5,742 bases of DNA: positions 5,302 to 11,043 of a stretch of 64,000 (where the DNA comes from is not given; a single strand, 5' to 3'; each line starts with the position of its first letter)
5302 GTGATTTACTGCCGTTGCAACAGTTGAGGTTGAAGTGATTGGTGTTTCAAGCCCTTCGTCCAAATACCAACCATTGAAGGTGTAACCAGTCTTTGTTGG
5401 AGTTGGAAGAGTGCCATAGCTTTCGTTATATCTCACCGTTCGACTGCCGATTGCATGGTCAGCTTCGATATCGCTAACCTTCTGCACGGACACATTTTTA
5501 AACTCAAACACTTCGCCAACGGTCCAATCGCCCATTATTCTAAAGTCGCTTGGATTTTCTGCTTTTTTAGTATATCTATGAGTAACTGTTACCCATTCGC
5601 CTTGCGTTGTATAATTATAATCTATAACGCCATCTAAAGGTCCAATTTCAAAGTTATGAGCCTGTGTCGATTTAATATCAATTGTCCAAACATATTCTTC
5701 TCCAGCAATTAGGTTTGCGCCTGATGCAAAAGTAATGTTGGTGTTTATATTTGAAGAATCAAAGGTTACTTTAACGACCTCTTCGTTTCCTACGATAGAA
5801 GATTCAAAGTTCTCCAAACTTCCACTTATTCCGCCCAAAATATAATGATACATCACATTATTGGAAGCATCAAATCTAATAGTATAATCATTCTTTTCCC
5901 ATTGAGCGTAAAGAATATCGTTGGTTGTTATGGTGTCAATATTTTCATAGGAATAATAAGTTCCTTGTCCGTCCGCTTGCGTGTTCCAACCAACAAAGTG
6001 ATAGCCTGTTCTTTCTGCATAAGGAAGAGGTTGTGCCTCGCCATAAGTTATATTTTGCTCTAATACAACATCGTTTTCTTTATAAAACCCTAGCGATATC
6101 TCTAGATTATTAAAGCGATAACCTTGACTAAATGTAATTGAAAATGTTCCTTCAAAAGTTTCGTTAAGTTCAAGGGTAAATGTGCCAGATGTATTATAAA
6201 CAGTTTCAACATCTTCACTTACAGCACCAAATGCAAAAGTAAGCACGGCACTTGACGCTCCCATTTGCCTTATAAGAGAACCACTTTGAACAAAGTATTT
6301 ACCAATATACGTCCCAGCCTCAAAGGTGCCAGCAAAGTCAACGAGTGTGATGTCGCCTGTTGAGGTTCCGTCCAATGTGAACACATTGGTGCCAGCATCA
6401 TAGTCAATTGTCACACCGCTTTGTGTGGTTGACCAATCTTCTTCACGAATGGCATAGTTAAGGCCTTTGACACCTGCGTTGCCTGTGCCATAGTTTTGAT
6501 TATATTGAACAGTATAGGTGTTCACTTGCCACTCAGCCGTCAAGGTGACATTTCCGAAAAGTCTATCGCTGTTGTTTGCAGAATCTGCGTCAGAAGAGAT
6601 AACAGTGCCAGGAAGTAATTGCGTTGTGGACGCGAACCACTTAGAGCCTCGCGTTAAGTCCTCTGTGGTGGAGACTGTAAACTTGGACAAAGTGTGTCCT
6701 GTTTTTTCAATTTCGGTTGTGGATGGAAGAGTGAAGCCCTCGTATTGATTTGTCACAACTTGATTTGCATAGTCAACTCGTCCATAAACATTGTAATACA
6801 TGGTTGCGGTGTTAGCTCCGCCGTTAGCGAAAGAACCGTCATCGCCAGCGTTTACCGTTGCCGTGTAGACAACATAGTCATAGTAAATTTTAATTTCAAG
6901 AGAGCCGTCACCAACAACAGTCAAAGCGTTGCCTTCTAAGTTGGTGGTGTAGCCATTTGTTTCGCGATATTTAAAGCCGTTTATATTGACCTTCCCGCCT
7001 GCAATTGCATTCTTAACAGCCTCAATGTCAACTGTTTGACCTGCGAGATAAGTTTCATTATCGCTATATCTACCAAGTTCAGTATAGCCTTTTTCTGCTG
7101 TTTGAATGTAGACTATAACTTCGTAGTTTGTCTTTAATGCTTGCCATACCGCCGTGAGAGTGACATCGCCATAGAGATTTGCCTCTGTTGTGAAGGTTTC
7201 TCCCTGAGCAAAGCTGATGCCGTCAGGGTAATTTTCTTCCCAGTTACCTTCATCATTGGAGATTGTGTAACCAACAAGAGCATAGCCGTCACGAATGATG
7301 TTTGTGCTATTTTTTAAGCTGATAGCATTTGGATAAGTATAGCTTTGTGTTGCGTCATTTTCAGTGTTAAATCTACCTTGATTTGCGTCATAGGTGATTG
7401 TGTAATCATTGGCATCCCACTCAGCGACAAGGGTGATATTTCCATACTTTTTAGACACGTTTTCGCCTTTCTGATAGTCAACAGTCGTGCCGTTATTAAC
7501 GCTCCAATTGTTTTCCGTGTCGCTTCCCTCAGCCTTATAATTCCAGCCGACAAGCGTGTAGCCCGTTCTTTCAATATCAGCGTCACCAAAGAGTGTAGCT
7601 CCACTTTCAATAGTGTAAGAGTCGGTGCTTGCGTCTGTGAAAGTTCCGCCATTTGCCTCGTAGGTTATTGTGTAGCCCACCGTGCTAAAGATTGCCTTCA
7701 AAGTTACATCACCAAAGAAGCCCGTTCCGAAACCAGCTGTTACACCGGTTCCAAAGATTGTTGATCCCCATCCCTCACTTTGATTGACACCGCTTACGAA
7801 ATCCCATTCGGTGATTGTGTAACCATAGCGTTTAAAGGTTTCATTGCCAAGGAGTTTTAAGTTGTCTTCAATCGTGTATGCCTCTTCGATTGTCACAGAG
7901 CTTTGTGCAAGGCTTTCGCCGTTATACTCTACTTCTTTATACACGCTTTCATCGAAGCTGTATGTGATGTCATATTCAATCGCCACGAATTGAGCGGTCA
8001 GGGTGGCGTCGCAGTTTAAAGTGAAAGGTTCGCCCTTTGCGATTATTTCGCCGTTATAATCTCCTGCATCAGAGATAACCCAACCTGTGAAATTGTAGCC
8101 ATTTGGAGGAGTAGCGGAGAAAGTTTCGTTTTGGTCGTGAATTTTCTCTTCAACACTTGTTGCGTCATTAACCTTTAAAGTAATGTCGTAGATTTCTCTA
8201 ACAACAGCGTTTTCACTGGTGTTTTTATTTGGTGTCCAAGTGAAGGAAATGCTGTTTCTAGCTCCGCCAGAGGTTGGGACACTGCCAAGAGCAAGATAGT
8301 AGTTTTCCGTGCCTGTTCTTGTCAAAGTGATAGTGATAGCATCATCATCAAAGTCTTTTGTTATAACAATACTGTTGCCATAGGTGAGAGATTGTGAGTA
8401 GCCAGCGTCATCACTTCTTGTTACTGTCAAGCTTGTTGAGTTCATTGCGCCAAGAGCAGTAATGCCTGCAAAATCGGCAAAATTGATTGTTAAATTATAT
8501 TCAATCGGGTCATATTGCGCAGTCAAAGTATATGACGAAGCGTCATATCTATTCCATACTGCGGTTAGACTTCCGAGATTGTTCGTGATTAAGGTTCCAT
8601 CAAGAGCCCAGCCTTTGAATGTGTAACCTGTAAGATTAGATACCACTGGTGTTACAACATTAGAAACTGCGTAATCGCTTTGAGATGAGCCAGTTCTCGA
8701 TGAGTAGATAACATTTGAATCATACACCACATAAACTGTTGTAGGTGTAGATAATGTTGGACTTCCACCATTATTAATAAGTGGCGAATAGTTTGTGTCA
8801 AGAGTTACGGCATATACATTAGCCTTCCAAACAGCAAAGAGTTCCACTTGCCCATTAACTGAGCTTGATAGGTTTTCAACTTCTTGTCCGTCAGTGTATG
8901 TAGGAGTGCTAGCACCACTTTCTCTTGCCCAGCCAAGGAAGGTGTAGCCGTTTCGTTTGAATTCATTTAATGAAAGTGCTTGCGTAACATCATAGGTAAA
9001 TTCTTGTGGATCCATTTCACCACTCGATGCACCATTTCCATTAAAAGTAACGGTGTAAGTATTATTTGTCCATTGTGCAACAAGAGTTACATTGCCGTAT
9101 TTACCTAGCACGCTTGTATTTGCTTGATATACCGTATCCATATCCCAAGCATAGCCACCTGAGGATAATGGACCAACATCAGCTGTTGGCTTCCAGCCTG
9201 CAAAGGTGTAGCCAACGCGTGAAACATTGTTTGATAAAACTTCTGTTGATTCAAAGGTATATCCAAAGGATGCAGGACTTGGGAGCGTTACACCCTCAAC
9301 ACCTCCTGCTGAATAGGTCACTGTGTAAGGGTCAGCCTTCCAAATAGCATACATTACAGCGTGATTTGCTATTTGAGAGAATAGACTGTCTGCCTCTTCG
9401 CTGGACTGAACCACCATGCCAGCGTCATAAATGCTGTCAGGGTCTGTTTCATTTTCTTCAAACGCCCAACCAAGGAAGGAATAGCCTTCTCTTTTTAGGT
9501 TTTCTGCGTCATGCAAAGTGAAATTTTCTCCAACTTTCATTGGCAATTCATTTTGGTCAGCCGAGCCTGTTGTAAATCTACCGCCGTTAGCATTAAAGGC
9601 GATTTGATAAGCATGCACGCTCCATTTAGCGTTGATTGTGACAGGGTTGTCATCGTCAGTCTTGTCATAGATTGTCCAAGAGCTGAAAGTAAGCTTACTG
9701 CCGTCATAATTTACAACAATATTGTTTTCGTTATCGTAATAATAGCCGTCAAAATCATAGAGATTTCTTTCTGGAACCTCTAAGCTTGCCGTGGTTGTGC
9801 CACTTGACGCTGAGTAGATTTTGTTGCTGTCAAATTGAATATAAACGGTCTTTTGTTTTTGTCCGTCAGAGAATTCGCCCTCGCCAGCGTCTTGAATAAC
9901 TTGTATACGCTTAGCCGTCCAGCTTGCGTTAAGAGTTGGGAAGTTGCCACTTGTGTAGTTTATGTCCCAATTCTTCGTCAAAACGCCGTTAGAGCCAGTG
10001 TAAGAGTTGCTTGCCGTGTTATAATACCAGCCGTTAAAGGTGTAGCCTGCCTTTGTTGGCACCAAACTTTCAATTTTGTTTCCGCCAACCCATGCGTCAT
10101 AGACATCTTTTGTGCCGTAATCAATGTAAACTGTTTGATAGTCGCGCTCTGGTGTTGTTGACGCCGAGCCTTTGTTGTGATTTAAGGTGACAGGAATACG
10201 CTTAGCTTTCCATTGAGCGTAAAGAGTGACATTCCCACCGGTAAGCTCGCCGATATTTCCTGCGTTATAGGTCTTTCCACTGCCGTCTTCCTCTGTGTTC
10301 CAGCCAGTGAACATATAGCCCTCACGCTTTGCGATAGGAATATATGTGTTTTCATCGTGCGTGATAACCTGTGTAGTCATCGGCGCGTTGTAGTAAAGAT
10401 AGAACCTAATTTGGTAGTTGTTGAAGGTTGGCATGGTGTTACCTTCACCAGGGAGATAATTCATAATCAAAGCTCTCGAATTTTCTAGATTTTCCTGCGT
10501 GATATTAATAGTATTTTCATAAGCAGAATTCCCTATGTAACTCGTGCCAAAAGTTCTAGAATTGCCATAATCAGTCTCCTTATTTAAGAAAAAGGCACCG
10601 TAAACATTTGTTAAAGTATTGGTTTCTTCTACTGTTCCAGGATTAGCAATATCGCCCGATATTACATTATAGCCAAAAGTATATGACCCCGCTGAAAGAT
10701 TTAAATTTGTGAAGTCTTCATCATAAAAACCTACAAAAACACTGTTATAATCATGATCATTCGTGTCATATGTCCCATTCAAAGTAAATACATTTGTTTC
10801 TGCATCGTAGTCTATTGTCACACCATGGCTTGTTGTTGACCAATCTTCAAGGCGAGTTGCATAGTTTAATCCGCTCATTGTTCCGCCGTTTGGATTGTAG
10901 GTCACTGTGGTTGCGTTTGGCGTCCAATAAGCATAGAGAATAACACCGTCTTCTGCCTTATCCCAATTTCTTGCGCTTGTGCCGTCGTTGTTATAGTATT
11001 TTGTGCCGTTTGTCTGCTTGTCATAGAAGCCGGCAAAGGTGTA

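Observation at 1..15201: Unlisted giant ORF: at least 5,067 codons of Listeria-Bacteroides-type repeats fill the first 15.2 kb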

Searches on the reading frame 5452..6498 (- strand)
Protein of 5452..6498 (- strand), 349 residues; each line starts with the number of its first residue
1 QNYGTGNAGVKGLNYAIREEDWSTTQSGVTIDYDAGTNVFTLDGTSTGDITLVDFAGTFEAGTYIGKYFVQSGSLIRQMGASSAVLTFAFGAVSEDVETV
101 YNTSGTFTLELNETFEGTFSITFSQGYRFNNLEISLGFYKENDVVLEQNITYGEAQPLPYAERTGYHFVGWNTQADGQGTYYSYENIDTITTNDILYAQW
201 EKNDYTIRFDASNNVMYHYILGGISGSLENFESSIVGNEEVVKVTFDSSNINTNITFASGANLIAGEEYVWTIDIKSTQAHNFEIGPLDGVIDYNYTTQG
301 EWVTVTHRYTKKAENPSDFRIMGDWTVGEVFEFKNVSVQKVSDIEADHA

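Call 62: predict_structure(alignment_id=A4)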
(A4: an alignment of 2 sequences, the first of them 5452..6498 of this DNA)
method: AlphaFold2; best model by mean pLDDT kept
length: 349 residues; sequences in the alignment: 2
mean_pLDDT: 51.0   pTM: 0.34
mean pLDDT of the five models: 51.0, 48.9, 47.2, 45.6, 45.3
residues with pLDDT >= 90: 0; 70-90: 59; 50-70: 128; < 50: 162
segments of 3 or more residues with pLDDT < 50: 1-55, 71-85, 123-132, 151-167, 184-186, 191-195, 201-239, 248-253, 291-293
pLDDT, mean of each block of 10 residues (from residue 1): 26 26 29 30 32 54 66 38 48 52 59 60 45 55 58 32 43 61 53 50 34 28 26 33 56 56 76 78 61 58 82 66 64 76 72
secondary structure, 60 per line:
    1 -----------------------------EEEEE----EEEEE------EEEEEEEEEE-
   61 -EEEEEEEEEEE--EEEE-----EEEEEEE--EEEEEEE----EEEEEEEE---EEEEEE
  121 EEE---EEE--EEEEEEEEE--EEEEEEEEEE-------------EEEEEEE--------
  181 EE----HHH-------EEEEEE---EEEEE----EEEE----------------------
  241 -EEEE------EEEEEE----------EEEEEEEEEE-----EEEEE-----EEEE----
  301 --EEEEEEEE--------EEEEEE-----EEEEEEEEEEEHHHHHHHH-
elements in order: E30-34 E39-43 E50-59 E62-72 E75-78 E84-90 E93-99 E104-111 E115-123 E127-129 E132-140 E143-152 E166-172 E197-202 E206-210 E215-218 E242-245 E252-257 E268-277 E283-287 E293-296 E303-310 E319-324 E330-340 H341-348

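Call 65: fold_search(model_id=the predicted structure, library=pdb)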
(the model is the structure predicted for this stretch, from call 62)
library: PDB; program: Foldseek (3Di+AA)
matches with E <= 10: 1654; with E <= 0.001: 98
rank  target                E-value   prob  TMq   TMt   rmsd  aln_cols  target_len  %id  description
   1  9jsf                  2.2e-06  1.00  0.21  0.15  20.7       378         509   10  Clostridium perfringens iota toxin pore Ib in prepore I state (released 2025-05-14)
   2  7kwb_B                3.0e-06  1.00  0.24  0.22  22.4       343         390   10  Surface glycan-binding protein B from Bacteroides thetaiotaomicron (released 2021-02-17)
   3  7kwb_A                3.9e-06  1.00  0.24  0.20  23.1       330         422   10  Surface glycan-binding protein B from Bacteroides thetaiotaomicron (released 2021-02-17)
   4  9jsg                  6.2e-06  1.00  0.21  0.14  34.4       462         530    9  Clostridium perfringens iota toxin pore Ib in pore state (released 2025-05-14)
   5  9jsh_A                6.8e-06  1.00  0.22  0.18  20.9       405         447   10  Clostridium perfringens iota toxin pore Ib in prepore III state (released 2025-05-14)
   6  8yrm_A                9.3e-06  0.99  0.20  0.14  29.6       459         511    9  Iota toxin Ib pore serine-clamp mutant (released 2025-03-26)
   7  5x7o_A                1.1e-05  1.00  0.18  0.06  18.6       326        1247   10  Crystal structure of Paenibacillus sp. 598K alpha-1,6-glucosyltransferase (released 2017-07-26)
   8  6uwr_A                1.1e-05  1.00  0.21  0.12  33.7       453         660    9  Clostridium difficile binary toxin translocase CDTb in asymmetric tetradecamer conformation (released 2020-01-22)
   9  7vnj_D                1.2e-05  1.00  0.21  0.16  25.9       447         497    8  Complex structure of Clostridioides difficile enzymatic component (CDTa) and binding component (CDTb) pore with short  (released 2022-10-26)
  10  9jsi_D                1.5e-05  1.00  0.21  0.16  21.3       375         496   10  Clostridium perfringens iota toxin pore Ib in prepore II state (released 2025-05-14)
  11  9mdi_B                1.6e-05  1.00  0.23  0.17  21.0       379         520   11  Clostridioides difficile Transferase B Component Dimer (released 2025-07-16)
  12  9jsi_G                1.8e-05  1.00  0.21  0.16  21.4       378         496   10  Clostridium perfringens iota toxin pore Ib in prepore II state (released 2025-05-14)
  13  7vnj_A                2.0e-05  0.99  0.21  0.15  25.9       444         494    8  Complex structure of Clostridioides difficile enzymatic component (CDTa) and binding component (CDTb) pore with short  (released 2022-10-26)
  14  6qe7_C                2.6e-05  1.00  0.17  0.20  18.9       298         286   11  anti-sigma factor domain-containing protein (released 2019-06-12)
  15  9jsi_E                2.7e-05  1.00  0.21  0.15  21.3       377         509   11  Clostridium perfringens iota toxin pore Ib in prepore II state (released 2025-05-14)
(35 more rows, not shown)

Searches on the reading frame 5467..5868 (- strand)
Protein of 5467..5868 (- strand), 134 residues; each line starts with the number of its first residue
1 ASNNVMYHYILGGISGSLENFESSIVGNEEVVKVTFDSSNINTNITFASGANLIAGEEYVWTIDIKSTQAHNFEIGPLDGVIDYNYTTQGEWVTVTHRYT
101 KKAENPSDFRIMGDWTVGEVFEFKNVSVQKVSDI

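Call 34: search_protein_families(library=pfam, proteins=[window:5467-5868:-], max_evalue=1)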
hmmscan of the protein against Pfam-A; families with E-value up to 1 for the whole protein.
window:5467-5868:- (134 aa): 3 families
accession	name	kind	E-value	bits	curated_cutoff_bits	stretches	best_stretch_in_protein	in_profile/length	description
PF17165.9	DUF5121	-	0.035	15.1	23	1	25-65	79-119/120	Domain of unknown function (DUF5121)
PF22902.2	NOMO1-like_9th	-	0.075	13.3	27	0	63-89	30-56/75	BOS complex subunit NOMO1-like, beta sandwich domain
PF24558.1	DUF7604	-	0.08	13.7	25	1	28-70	43-85/147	Domain of unknown function (DUF7604)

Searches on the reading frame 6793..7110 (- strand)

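Call 34: search_protein_families(library=pfam, proteins=[window:6793-7110:-], max_evalue=1)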
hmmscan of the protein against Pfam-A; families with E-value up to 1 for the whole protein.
window:6793-7110:- (106 aa): 1 family
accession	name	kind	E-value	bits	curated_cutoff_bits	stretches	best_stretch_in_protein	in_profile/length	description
PF18200.7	Big_11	-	0.015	15.7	25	1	16-36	25-45/87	Bacterial Ig-like domain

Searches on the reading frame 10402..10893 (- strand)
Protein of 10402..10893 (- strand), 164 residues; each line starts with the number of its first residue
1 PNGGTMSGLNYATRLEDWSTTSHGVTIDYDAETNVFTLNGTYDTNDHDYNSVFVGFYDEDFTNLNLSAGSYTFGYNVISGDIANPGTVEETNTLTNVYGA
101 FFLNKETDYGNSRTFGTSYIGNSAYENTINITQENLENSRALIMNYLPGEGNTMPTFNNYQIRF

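Call 34: search_protein_families(library=pfam, proteins=[window:10402-10893:-], max_evalue=1)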
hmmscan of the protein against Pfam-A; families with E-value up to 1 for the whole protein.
window:10402-10893:- (164 aa): 1 family
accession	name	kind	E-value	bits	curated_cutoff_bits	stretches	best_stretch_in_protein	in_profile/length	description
PF13715.12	CarbopepD_reg_2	-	0.084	13.3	32.2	1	90-138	25-71/88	CarboxypepD_reg-like domain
